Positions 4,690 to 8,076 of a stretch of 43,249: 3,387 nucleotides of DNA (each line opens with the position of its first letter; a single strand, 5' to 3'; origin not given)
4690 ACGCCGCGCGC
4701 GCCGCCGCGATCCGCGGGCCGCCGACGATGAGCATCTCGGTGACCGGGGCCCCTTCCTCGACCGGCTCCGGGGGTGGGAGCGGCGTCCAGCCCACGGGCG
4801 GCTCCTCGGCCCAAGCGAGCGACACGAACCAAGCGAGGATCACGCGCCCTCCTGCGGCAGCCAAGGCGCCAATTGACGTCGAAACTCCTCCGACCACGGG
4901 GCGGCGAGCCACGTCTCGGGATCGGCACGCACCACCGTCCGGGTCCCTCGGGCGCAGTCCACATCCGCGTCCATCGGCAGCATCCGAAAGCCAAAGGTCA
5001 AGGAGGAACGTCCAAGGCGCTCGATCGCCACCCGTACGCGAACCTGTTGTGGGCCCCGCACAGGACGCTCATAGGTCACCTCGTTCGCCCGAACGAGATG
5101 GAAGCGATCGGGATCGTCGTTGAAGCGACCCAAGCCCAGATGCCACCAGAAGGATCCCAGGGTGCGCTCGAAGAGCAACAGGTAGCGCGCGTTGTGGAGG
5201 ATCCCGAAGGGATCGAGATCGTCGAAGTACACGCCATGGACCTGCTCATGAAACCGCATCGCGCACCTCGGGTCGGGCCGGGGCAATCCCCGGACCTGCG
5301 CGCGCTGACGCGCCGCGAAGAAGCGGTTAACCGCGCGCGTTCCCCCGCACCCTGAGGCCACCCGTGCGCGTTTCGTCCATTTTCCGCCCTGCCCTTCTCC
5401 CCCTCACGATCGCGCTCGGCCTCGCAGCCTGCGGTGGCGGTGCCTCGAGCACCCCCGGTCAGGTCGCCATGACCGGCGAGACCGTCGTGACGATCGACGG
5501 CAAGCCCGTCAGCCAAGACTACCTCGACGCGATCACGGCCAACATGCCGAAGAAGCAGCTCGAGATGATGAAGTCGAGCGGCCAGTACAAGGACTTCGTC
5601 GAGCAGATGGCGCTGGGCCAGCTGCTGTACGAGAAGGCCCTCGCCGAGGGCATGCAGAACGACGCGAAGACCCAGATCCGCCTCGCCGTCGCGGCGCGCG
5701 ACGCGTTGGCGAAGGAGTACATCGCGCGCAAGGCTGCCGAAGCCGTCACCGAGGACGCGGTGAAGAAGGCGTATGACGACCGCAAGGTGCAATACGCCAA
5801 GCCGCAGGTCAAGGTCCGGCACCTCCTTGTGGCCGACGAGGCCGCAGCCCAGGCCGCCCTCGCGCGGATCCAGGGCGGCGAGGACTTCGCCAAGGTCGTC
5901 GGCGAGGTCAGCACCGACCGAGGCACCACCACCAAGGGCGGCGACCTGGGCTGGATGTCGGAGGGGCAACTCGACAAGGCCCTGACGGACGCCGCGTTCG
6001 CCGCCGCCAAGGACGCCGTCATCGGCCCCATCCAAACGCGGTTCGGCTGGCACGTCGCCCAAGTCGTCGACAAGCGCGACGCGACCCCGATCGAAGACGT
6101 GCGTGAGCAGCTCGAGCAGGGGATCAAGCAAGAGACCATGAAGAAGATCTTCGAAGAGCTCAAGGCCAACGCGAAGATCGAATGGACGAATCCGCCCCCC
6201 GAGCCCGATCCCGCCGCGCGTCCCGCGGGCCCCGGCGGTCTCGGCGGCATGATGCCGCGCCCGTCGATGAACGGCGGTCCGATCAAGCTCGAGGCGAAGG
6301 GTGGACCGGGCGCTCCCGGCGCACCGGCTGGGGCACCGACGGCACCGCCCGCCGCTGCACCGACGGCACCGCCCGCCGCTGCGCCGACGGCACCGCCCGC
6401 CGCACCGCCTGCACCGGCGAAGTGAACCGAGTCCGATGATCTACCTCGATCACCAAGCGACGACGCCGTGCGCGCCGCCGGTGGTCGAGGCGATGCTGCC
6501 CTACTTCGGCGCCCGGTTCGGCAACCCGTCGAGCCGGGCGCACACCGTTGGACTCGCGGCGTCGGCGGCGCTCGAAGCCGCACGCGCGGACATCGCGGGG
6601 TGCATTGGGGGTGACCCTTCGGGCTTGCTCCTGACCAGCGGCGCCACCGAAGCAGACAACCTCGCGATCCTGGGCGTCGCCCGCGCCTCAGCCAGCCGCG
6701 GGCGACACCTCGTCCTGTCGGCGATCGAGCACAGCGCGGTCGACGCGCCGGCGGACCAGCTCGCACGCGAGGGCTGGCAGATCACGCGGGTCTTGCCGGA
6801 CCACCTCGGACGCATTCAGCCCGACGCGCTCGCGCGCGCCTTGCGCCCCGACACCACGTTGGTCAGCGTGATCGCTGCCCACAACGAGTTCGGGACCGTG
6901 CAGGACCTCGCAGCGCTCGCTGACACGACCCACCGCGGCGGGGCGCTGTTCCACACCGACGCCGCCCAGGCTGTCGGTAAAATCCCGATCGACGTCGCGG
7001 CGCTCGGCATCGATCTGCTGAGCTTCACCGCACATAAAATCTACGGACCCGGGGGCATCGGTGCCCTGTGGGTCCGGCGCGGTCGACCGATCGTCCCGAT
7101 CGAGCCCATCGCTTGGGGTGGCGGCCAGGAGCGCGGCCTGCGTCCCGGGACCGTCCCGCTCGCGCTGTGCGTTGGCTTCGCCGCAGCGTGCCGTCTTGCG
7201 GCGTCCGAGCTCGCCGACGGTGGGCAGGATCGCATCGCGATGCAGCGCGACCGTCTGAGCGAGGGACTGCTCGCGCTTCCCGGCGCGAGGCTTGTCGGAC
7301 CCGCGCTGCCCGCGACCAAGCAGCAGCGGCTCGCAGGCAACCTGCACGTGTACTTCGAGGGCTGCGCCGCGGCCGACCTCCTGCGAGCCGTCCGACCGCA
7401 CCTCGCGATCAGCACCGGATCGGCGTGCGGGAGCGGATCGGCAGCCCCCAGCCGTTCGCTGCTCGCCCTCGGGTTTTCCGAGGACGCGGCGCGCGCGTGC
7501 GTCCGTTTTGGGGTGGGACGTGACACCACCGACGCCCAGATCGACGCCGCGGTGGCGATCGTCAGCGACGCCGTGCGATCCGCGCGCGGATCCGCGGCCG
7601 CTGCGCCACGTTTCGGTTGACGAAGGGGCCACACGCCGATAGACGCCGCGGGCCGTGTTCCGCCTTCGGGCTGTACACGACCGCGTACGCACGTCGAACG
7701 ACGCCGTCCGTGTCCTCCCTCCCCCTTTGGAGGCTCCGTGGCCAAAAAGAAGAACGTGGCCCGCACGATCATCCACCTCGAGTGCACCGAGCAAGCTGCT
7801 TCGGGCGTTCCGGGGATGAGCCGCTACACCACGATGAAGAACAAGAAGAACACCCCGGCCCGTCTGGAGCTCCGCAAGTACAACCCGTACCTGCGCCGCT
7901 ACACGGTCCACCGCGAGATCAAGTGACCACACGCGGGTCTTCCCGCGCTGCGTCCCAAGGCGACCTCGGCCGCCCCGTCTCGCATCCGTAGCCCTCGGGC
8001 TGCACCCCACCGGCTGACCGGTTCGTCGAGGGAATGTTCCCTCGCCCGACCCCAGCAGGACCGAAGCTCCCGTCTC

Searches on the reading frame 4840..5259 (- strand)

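Call 91: search_protein_families(library=pfam, proteins=[window:4840-5259:-], max_evalue=0.0001)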
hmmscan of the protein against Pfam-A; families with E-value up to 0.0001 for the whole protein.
window:4840-5259:- (139 aa): 2 families
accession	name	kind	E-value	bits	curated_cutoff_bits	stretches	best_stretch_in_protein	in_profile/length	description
PF13279.12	4HBT_2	-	9.7e-14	52.3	25.5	1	12-130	3-122/122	Thioesterase-like superfamily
PF03061.28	4HBT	-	1.3e-11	45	20.6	1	18-92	1-69/79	Thioesterase superfamily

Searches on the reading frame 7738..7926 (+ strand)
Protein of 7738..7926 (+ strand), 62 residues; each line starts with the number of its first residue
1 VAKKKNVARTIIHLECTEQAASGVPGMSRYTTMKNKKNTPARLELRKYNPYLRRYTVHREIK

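Call 92: search_protein_families(library=pfam, proteins=[window:7738-7926:+], max_evalue=0.0001)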
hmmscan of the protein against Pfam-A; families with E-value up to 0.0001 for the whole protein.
window:7738-7926:+ (62 aa): 1 family
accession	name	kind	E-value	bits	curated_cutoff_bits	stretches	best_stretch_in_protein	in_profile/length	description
PF00471.26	Ribosomal_L33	-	2.5e-18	66.6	25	1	11-62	2-47/47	Ribosomal protein L33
